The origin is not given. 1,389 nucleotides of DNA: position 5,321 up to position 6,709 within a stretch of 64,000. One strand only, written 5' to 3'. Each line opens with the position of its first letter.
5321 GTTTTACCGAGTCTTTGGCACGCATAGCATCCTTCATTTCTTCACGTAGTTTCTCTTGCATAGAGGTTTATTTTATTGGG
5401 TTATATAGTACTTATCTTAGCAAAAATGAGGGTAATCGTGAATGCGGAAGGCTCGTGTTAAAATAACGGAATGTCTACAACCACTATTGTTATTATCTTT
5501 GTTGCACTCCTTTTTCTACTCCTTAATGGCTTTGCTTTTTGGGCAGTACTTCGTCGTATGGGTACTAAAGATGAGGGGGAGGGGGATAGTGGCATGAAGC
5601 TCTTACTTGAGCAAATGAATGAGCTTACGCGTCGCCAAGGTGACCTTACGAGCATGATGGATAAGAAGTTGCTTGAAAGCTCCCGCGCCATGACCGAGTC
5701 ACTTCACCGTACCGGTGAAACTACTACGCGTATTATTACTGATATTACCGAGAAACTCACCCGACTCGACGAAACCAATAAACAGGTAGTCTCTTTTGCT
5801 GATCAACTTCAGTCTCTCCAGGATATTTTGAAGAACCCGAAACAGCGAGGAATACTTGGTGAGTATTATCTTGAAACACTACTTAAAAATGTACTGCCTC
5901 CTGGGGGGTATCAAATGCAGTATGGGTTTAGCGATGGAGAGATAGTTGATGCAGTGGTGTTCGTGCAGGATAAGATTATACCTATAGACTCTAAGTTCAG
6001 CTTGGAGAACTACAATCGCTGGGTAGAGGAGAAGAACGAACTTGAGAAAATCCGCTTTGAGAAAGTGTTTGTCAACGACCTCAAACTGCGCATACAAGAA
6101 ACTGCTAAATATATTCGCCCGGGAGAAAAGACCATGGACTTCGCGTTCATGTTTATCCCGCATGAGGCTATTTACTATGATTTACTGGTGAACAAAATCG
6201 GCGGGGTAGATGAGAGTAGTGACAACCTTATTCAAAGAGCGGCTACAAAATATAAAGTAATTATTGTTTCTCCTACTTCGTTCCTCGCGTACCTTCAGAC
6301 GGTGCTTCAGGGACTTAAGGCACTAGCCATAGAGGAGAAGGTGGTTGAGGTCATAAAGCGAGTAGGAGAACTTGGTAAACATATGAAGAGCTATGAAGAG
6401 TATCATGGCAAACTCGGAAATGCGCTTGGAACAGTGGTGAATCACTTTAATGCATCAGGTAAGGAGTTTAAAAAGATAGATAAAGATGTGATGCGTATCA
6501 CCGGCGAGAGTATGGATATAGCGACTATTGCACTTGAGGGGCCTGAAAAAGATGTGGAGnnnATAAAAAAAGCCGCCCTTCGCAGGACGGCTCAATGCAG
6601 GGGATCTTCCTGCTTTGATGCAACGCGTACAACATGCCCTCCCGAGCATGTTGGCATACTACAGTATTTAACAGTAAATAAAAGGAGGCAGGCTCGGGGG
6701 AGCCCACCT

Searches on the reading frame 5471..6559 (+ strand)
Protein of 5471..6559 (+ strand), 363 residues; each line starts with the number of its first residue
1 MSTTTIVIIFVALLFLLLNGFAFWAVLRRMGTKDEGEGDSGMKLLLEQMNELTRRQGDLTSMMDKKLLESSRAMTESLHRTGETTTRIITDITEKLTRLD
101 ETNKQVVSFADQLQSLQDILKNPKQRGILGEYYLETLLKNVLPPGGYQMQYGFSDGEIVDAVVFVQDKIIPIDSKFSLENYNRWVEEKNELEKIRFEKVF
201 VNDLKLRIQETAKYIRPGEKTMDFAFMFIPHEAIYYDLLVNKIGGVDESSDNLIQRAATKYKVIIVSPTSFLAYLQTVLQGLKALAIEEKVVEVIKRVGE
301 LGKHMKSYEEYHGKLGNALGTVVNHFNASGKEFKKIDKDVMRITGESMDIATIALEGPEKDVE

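Call 10: find_homologous_proteins(query=window:5471-6559:+)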
Query window:5471-6559:+ (363 aa): 8000 proteins with E <= 0.001 among 8000 candidates; the best 120 are listed.
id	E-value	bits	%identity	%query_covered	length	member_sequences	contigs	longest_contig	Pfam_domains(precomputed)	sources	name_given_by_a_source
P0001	2.5e-232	788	100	100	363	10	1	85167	PF02646.23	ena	-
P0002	1.7e-175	601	74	100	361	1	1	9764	PF02646.23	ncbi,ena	-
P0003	3.5e-175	600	76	99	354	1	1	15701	PF02646.23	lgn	-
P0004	3.9e-172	590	76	100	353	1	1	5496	PF02646.23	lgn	-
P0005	3.0e-170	584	75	99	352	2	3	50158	PF02646.23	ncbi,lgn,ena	ncbi:MAG: DNA recombination protein RmuC [Patescibacteria group bacterium]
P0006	4.8e-168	577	74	100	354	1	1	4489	PF02646.23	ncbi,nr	ncbi:MAG: DNA recombination protein RmuC [bacterium]|nr:DNA recombination protein RmuC [bacterium]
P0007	5.6e-164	563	73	100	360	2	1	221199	PF02646.23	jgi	-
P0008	2.6e-163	561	71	100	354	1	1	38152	PF02646.23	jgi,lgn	-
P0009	5.4e-159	547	69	99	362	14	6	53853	PF02646.23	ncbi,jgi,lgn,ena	jgi:DNA recombination protein RmuC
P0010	6.3e-159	547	72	99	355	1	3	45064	PF02646.23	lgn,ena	-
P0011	1.8e-157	542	70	99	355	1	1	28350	PF02646.23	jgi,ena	-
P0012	5.5e-157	540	70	99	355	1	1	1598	PF02646.23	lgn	-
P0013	1.1e-156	539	70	99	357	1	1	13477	PF02646.23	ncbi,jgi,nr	ncbi:MAG TPA: DNA recombination protein RmuC [Candidatus Paceibacterota bacterium]|nr:DNA recombinat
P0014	1.7e-156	539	71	97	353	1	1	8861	PF02646.23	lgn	-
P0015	6.2e-156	537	68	99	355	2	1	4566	PF02646.23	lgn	-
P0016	9.3e-156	536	68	99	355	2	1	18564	PF02646.23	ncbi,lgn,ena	-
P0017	1.0e-155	536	69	99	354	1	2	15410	PF02646.23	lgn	-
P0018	1.2e-155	536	68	100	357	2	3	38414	PF02646.23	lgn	-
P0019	1.7e-155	535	68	99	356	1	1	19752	PF02646.23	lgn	-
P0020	3.8e-155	534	67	99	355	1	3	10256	PF02646.23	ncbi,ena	-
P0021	4.4e-155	534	70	100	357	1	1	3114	PF02646.23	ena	-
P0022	6.3e-155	534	69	98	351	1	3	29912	PF02646.23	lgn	-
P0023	9.2e-155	533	68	99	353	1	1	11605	PF02646.23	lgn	-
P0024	1.1e-154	533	68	99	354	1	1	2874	PF02646.23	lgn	-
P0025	3.5e-154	531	71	94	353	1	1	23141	PF02646.23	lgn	-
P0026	1.6e-153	529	66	99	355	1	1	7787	PF02646.23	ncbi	-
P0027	1.7e-153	529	71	94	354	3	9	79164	PF02646.23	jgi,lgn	jgi:DNA recombination protein RmuC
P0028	2.8e-152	525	68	99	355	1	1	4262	PF02646.23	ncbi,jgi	jgi:DNA recombination protein RmuC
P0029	8.2e-152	523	67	98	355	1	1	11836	PF02646.23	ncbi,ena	-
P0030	1.0e-151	523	70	94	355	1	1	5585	PF02646.23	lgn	-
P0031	1.2e-151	523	69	98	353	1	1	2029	PF02646.23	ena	-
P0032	1.4e-151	523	68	95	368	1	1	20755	PF02646.23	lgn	-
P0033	2.2e-151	522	69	98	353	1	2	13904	PF02646.23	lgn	-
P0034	2.3e-151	522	67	99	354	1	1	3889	PF02646.23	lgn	-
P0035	2.6e-151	522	70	94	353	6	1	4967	PF02646.23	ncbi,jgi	ncbi:MAG: DNA recombination protein RmuC [Candidatus Paceibacterota bacterium]|jgi:DNA recombination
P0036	1.4e-150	519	66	98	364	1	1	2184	PF02646.23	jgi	-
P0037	1.7e-150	519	68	99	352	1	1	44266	PF02646.23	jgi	jgi:DNA recombination protein RmuC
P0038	2.0e-150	519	67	99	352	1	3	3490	PF02646.23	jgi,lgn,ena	-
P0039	4.0e-150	518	68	94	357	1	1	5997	PF02646.23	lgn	-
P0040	4.8e-150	518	70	94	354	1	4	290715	PF02646.23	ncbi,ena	-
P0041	6.8e-150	517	68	94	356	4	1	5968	PF02646.23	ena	-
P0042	7.6e-150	517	69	97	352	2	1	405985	PF02646.23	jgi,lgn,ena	-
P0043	8.3e-150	517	66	99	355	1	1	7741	PF02646.23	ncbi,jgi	jgi:DNA recombination protein RmuC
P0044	1.6e-149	516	70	94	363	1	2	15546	PF02646.23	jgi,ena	-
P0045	1.7e-149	516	68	99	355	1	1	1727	PF02646.23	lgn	-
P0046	1.8e-149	516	67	97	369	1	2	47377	PF02646.23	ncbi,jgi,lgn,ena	-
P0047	2.5e-149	515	66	99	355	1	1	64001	PF02646.23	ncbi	-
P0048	3.1e-149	515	69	97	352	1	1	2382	PF02646.23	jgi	jgi:DNA recombination protein RmuC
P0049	4.8e-149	514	68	93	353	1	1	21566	PF02646.23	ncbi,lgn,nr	ncbi:MAG: DNA recombination protein RmuC [bacterium]|nr:DNA recombination protein RmuC [bacterium]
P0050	5.0e-149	514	74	88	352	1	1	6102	PF02646.23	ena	-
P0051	5.2e-149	514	66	99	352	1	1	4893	PF02646.23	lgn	-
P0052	5.4e-149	514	68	95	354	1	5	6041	PF02646.23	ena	-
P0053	6.5e-149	514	69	98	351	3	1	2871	PF02646.23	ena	-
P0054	1.1e-148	513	66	98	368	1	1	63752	PF02646.23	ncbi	-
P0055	1.1e-148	513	69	94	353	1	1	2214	PF02646.23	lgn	-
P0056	1.1e-148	513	66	98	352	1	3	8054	PF02646.23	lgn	-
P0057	1.2e-148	513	67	97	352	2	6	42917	PF02646.23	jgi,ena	-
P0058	1.3e-148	513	67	97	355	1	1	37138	PF02646.23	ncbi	-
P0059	1.4e-148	513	67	99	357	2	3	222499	PF02646.23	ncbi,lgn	-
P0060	1.4e-148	513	68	94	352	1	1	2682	PF02646.23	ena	-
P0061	1.4e-148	513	69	96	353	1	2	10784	PF02646.23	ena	-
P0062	1.7e-148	512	68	96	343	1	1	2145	PF02646.23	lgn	-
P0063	1.8e-148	512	67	94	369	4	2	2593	PF02646.23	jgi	jgi:DNA recombination protein RmuC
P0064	2.0e-148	512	68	98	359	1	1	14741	PF02646.23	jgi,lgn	-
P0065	2.4e-148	512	67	94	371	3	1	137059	PF02646.23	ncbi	-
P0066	2.5e-148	512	68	100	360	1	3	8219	PF02646.23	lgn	-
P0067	2.6e-148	512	66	99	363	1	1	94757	PF02646.23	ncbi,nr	ncbi:DNA recombination protein RmuC [Candidatus Parcubacteria bacterium]|nr:DNA recombination protei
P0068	2.6e-148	512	67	98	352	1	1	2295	PF02646.23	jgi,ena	-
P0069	2.6e-148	512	67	98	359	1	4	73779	PF02646.23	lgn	-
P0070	2.8e-148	512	68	94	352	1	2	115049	PF02646.23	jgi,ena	-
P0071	3.6e-148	511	70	96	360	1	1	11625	PF02646.23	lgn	-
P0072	3.8e-148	511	67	98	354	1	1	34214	PF02646.23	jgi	-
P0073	3.9e-148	511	66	99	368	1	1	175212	PF02646.23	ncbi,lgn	-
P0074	4.2e-148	511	65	99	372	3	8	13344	PF02646.23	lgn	-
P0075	5.0e-148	511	69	95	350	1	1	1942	PF02646.23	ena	-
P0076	5.9e-148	511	69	94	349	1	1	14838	PF02646.23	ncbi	-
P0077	7.0e-148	510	69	93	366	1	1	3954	PF02646.23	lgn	-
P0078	7.1e-148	510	68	94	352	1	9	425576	PF02646.23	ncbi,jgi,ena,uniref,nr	ncbi:MAG: DNA recombination protein RmuC [Candidatus Taylorbacteria bacterium CG10_big_fil_rev_8_21_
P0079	8.4e-148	510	69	93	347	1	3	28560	PF02646.23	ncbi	-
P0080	8.8e-148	510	66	100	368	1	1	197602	PF02646.23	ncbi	-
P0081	9.2e-148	510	67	99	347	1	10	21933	PF02646.23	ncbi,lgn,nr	ncbi:MAG: recombination protein RmuC [Patescibacteria group bacterium]|nr:recombination protein RmuC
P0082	9.2e-148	510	67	98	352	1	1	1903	PF02646.23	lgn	-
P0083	1.3e-147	510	68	93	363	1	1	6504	PF02646.23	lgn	-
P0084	1.4e-147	509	70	92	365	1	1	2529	PF02646.23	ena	-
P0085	1.5e-147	509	70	92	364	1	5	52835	PF02646.23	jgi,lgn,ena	jgi:DNA recombination protein RmuC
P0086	1.5e-147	509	70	91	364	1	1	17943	PF02646.23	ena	-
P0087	1.6e-147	509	67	99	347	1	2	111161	PF02646.23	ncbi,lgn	-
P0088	1.7e-147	509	67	100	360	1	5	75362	PF02646.23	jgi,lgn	-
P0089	1.8e-147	509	68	92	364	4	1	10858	PF02646.23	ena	-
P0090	2.0e-147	509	66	98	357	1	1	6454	PF02646.23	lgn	-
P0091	2.4e-147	509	69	94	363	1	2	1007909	PF02646.23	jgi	jgi:DNA recombination protein RmuC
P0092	2.5e-147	509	66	99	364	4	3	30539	PF02646.23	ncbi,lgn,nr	ncbi:MAG: DNA recombination protein RmuC [bacterium]|nr:DNA recombination protein RmuC [bacterium]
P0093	2.6e-147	509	67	97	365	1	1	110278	PF02646.23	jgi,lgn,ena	-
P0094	2.7e-147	508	68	97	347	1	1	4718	PF02646.23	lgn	-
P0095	2.8e-147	508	70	92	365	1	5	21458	PF02646.23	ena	-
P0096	2.8e-147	508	66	99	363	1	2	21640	PF02646.23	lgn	-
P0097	2.8e-147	508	66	98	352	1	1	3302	PF02646.23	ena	-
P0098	2.9e-147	508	68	97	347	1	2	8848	PF02646.23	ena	-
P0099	3.5e-147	508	65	100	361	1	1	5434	PF02646.23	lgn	-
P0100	3.5e-147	508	65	98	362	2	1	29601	PF02646.23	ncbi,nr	ncbi:MAG: DNA recombination protein RmuC [bacterium]|nr:DNA recombination protein RmuC [bacterium]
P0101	3.6e-147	508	68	94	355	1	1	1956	PF02646.23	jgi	jgi:DNA recombination protein RmuC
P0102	4.1e-147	508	68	97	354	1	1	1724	PF02646.23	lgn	-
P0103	4.1e-147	508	67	93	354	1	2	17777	PF02646.23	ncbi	-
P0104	4.5e-147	508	68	94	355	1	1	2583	PF02646.23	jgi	jgi:DNA recombination protein RmuC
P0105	5.0e-147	508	66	99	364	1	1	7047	PF02646.23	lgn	-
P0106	5.9e-147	507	69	91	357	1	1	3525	PF02646.23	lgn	-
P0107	6.1e-147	507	68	96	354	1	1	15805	PF02646.23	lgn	-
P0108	6.7e-147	507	67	98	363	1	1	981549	PF02646.23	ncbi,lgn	ncbi:MAG: DNA recombination protein RmuC [Patescibacteria group bacterium]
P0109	7.1e-147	507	68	97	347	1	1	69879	PF02646.23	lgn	-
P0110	7.2e-147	507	68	96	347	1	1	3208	PF02646.23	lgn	-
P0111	7.3e-147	507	67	99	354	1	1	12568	PF02646.23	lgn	-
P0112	8.3e-147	507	68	98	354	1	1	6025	PF02646.23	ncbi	-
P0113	8.4e-147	507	68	94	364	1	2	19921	PF02646.23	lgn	-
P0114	9.4e-147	507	66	98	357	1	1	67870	PF02646.23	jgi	jgi:DNA recombination protein RmuC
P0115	9.9e-147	507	64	98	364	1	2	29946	PF02646.23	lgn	-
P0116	1.1e-146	507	66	98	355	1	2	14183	PF02646.23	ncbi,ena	-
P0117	1.2e-146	506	64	100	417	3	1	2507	PF02646.23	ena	-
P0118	1.5e-146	506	67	99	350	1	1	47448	PF02646.23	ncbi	-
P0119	1.5e-146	506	66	94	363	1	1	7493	PF02646.23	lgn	-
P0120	1.5e-146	506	66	98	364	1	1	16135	PF02646.23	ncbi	-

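Call 12: find_related_loci(query=window:5471-6559:+, collection=genome_contigs, flank=4000)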
Query window:5471-6559:+ (363 aa) in genome_contigs; peptide patterns used: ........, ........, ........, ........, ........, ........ (x = any residue, [..] = any of these).
600 stretches matched a pattern (row limit reached: there are more); 592 encode a relative of the query (tblastn E <= 1e-3); the best 80 are kept; 80 distinct loci.
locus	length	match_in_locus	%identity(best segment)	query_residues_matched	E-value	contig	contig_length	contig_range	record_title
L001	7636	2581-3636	69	1-361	3e-168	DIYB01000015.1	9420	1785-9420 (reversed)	MAG TPA_asm: Patescibacteria group bacterium UBA6065 UBA6065_contig_15420, whole genome shotgun sequence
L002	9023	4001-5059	69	1-361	9e-162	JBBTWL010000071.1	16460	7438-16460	MAG: Patescibacteria group bacterium isolate H41-bin144_1 H41_bin144_1_000000000071, whole genome shotgun sequence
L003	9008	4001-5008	70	20-361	6e-161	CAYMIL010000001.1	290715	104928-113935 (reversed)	MAG TPA_asm: uncultured Candidatus Saccharibacteria bacterium isolate SRP133034_co1_56 genome assembly, contig: NODE_2_l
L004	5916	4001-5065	66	6-361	4e-159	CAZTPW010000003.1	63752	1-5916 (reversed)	MAG TPA_asm: uncultured Candidatus Saccharibacteria bacterium isolate SRP257259_co1_34 genome assembly, contig: NODE_418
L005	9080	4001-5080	65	1-359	5e-157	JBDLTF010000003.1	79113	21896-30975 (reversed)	MAG: Candidatus Parcubacteria bacterium isolate lajara_2019_sw_WHONDRS-S19S_0034_A_bin.6 scaffold_000021, whole genome s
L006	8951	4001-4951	71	33-356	5e-157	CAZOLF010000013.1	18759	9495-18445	MAG TPA_asm: uncultured Candidatus Saccharibacteria bacterium isolate SRP219642_co7_584 genome assembly, contig: NODE_42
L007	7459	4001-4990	69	20-361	1e-156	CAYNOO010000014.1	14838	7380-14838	MAG TPA_asm: uncultured Candidatus Saccharibacteria bacterium isolate SRP193066_co1_20 genome assembly, contig: NODE_378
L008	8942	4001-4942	71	32-356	3e-155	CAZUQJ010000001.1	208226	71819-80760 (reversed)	MAG TPA_asm: uncultured Candidatus Saccharibacteria bacterium isolate SRP286056_co1_92 genome assembly, contig: NODE_28_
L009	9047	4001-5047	66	19-363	7e-155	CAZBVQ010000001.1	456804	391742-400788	MAG TPA_asm: uncultured Candidatus Saccharibacteria bacterium isolate SRP133034_co1_10 genome assembly, contig: NODE_1_l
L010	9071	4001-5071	66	6-359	1e-154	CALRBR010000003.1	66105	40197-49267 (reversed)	MAG: Candidatus Taylorbacteria bacterium isolate AH-24oct19-230 genome assembly, contig: AH-24oct19-C698, whole genome s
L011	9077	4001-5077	65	1-359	1e-154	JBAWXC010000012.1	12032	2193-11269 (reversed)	MAG: Candidatus Taylorbacteria bacterium isolate ELA053 MAG053_12, whole genome shotgun sequence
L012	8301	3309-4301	67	21-361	2e-154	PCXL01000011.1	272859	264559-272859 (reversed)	MAG: Candidatus Zambryskibacteria bacterium CG10_big_fil_rev_8_21_14_0_10_42_12 CG10_8_21_14_0.10_scaffold_20_c, whole g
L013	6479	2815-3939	63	1-360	1e-154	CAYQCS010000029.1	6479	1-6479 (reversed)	MAG TPA_asm: uncultured Candidatus Saccharibacteria bacterium isolate SRP135725_co1_650 genome assembly, contig: NODE_18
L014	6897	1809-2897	64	4-361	7e-154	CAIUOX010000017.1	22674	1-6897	uncultured bacterium isolate AlinenLipids_bin-8985 genome assembly, contig: bin-8985:17/42, whole genome shotgun sequenc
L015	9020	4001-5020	68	28-363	9e-154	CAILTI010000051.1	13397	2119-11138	uncultured bacterium isolate MJ-time_bin-2460 genome assembly, contig: bin-2460:51/60, whole genome shotgun sequence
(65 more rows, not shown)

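Call 18: list_cluster_members(proteins=[P0001])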
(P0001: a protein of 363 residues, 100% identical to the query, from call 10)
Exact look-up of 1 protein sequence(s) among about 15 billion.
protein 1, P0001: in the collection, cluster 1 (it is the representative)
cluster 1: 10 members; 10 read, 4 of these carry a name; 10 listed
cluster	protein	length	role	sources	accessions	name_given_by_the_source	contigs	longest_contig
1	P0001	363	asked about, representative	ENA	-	-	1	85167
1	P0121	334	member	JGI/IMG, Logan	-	DNA recombination protein RmuC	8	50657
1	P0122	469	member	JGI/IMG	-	DNA recombination protein RmuC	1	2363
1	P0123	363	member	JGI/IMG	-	DNA recombination protein RmuC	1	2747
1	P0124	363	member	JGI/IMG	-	DNA recombination protein RmuC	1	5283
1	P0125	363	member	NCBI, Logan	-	-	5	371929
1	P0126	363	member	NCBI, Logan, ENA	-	-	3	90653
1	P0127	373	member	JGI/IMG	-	-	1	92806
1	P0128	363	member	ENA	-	-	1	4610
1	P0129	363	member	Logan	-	-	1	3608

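Call 19: find_encoding_contigs(protein=P0002, flank=4000, max_places=4)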
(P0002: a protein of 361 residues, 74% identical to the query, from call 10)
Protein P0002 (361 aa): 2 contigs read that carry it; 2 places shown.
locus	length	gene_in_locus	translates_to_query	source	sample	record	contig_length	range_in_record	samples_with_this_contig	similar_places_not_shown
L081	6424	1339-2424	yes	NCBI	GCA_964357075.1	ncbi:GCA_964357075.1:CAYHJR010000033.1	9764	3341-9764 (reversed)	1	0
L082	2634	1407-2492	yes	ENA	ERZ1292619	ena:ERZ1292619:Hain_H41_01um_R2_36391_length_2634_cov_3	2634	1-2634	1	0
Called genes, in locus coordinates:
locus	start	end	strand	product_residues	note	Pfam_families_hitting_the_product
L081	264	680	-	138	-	-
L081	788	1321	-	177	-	PF02637:GatB_Yqey (faint), PF09424:YqeY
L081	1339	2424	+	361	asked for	PF02646:RmuC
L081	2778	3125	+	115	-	PF00829:Ribosomal_L21p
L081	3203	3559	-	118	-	-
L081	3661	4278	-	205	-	PF21176:RecR_HhH (weak), PF01751:Toprim, PF13662:Toprim_4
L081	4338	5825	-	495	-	PF00772:DnaB, PF13481:AAA_25, PF03796:DnaB_C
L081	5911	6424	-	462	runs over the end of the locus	PF01406:tRNA-synt_1e, PF09190:DALR_2 (weak)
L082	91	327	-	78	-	-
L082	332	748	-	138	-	-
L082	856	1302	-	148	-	PF02637:GatB_Yqey (faint), PF09424:YqeY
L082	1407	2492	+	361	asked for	PF02646:RmuC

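Call 20: find_encoding_contigs(protein=P0003, flank=4000, max_places=4)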
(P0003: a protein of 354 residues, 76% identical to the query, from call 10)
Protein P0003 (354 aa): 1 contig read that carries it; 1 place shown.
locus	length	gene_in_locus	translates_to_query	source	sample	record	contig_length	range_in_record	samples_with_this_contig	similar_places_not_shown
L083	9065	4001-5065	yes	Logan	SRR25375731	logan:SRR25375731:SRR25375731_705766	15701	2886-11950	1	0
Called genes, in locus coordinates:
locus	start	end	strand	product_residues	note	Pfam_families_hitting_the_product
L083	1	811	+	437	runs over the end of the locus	PF08245:Mur_ligase_M, PF02875:Mur_ligase_C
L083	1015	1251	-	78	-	-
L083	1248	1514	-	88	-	-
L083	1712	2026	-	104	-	-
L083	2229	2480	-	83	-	-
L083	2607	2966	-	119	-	-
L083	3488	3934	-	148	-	PF09424:YqeY, PF02637:GatB_Yqey (faint)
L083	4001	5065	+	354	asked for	PF02646:RmuC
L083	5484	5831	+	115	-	PF00829:Ribosomal_L21p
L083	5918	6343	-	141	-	-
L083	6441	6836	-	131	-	-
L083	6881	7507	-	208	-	PF21176:RecR_HhH, PF01751:Toprim, PF13662:Toprim_4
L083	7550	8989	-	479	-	PF00772:DnaB, PF13481:AAA_25, PF03796:DnaB_C, PF06745:ATPase (weak)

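Call 21: find_encoding_contigs(protein=P0125, flank=3000, max_places=6)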
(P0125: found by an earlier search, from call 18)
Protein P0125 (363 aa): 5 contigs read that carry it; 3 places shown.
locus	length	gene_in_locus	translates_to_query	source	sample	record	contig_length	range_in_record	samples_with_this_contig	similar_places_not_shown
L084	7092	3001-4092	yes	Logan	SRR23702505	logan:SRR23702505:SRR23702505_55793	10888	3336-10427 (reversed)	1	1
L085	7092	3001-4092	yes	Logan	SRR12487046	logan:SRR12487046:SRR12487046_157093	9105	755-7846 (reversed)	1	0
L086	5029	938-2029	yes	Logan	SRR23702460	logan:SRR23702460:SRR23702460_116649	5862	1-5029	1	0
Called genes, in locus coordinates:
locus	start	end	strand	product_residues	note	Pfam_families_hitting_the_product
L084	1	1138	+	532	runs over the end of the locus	?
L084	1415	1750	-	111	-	-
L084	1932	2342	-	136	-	-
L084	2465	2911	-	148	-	PF09424:YqeY, PF02637:GatB_Yqey (faint)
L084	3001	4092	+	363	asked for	PF02646:RmuC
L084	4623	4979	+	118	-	PF00829:Ribosomal_L21p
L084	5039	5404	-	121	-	-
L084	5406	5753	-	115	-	-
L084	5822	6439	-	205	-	PF21176:RecR_HhH, PF01751:Toprim (faint), PF13662:Toprim_4, PF21175:RecR_C (weak)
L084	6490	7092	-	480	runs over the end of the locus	PF00772:DnaB, PF13481:AAA_25, PF03796:DnaB_C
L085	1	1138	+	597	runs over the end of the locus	PF00664:ABC_membrane, PF00005:ABC_tran, PF13304:AAA_21 (faint)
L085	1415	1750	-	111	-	-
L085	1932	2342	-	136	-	-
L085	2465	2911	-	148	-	PF09424:YqeY, PF02637:GatB_Yqey (faint)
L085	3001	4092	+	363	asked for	PF02646:RmuC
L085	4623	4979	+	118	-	PF00829:Ribosomal_L21p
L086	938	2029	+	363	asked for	PF02646:RmuC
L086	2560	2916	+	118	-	PF00829:Ribosomal_L21p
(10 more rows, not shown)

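Call 22: find_encoding_contigs(protein=P0126, flank=3000, max_places=6)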
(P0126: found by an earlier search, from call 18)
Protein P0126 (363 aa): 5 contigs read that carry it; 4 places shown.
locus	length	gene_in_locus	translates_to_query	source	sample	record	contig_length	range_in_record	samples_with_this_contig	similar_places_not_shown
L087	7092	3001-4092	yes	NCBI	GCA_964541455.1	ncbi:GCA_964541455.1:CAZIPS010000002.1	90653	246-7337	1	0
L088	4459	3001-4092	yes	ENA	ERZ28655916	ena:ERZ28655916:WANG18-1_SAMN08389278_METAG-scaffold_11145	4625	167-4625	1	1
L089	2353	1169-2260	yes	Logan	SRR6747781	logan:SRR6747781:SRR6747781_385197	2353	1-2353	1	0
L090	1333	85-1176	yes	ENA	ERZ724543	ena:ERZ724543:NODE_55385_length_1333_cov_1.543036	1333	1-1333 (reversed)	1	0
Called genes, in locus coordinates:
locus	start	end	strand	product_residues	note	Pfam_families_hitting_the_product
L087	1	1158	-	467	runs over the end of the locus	?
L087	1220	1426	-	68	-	-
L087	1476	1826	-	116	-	-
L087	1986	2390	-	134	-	-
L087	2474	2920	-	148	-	PF09424:YqeY, PF02637:GatB_Yqey (faint)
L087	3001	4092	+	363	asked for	PF02646:RmuC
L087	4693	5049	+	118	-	PF00829:Ribosomal_L21p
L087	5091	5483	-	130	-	-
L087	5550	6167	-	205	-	PF21176:RecR_HhH, PF13662:Toprim_4, PF21175:RecR_C (weak)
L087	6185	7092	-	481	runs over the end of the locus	PF00772:DnaB, PF13481:AAA_25, PF03796:DnaB_C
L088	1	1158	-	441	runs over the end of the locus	?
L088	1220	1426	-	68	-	-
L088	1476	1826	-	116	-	-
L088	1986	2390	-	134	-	-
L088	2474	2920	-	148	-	PF09424:YqeY, PF02637:GatB_Yqey (faint)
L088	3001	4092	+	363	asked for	PF02646:RmuC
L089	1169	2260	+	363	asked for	PF02646:RmuC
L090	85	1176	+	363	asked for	PF02646:RmuC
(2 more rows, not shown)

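Call 23: find_encoding_contigs(protein=P0127, flank=3000, max_places=6)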
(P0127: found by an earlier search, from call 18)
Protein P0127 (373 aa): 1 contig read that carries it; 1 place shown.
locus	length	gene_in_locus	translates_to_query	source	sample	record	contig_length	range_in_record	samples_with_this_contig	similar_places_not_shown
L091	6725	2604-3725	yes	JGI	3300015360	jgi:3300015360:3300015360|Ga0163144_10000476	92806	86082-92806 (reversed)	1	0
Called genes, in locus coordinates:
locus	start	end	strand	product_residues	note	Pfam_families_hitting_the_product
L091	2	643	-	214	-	?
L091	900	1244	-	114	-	-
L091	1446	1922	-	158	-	-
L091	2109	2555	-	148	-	PF09424:YqeY, PF02637:GatB_Yqey (faint)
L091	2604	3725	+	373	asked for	PF02646:RmuC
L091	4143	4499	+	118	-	PF00829:Ribosomal_L21p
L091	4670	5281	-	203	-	PF21176:RecR_HhH (weak), PF01751:Toprim (weak), PF13662:Toprim_4, PF21175:RecR_C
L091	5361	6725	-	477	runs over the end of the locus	PF00772:DnaB, PF13481:AAA_25, PF03796:DnaB_C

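Call 27: find_encoding_contigs(protein=P0124, flank=3000, max_places=4)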
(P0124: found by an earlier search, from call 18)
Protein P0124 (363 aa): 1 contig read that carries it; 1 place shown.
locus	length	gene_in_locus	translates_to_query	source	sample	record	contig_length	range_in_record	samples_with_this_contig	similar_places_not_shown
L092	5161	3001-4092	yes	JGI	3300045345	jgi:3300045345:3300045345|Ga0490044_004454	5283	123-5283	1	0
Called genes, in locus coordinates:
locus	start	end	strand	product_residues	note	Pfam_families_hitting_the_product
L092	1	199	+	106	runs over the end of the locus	?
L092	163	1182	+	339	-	PF00009:GTP_EFTU, PF03144:GTP_EFTU_D2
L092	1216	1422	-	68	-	-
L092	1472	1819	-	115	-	-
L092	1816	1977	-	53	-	-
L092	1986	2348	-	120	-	-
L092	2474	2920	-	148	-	PF09424:YqeY, PF02637:GatB_Yqey (faint)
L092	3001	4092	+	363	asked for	PF02646:RmuC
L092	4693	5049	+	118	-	PF00829:Ribosomal_L21p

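Call 28: find_encoding_contigs(protein=P0128, flank=3000, max_places=4)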
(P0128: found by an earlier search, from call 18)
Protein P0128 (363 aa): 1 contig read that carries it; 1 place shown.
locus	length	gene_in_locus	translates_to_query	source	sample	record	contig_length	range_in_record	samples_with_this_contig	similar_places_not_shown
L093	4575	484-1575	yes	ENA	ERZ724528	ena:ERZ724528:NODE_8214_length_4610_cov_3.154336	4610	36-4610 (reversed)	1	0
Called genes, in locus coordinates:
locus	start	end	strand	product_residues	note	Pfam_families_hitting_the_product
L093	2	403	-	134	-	?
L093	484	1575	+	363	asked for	PF02646:RmuC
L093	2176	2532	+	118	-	PF00829:Ribosomal_L21p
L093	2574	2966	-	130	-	-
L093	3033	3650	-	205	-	PF21176:RecR_HhH, PF13662:Toprim_4, PF21175:RecR_C (weak)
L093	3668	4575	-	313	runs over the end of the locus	?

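Call 29: find_encoding_contigs(protein=P0129, flank=3000, max_places=4)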
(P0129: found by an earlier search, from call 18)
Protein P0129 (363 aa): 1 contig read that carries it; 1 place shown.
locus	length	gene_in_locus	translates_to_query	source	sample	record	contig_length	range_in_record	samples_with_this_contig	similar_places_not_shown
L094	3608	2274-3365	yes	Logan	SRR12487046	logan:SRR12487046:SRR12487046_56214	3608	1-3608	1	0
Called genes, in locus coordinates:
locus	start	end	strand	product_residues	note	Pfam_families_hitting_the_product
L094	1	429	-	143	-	?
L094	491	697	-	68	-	-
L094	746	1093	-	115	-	-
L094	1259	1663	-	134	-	-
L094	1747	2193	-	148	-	PF09424:YqeY, PF02637:GatB_Yqey (faint)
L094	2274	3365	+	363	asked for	PF02646:RmuC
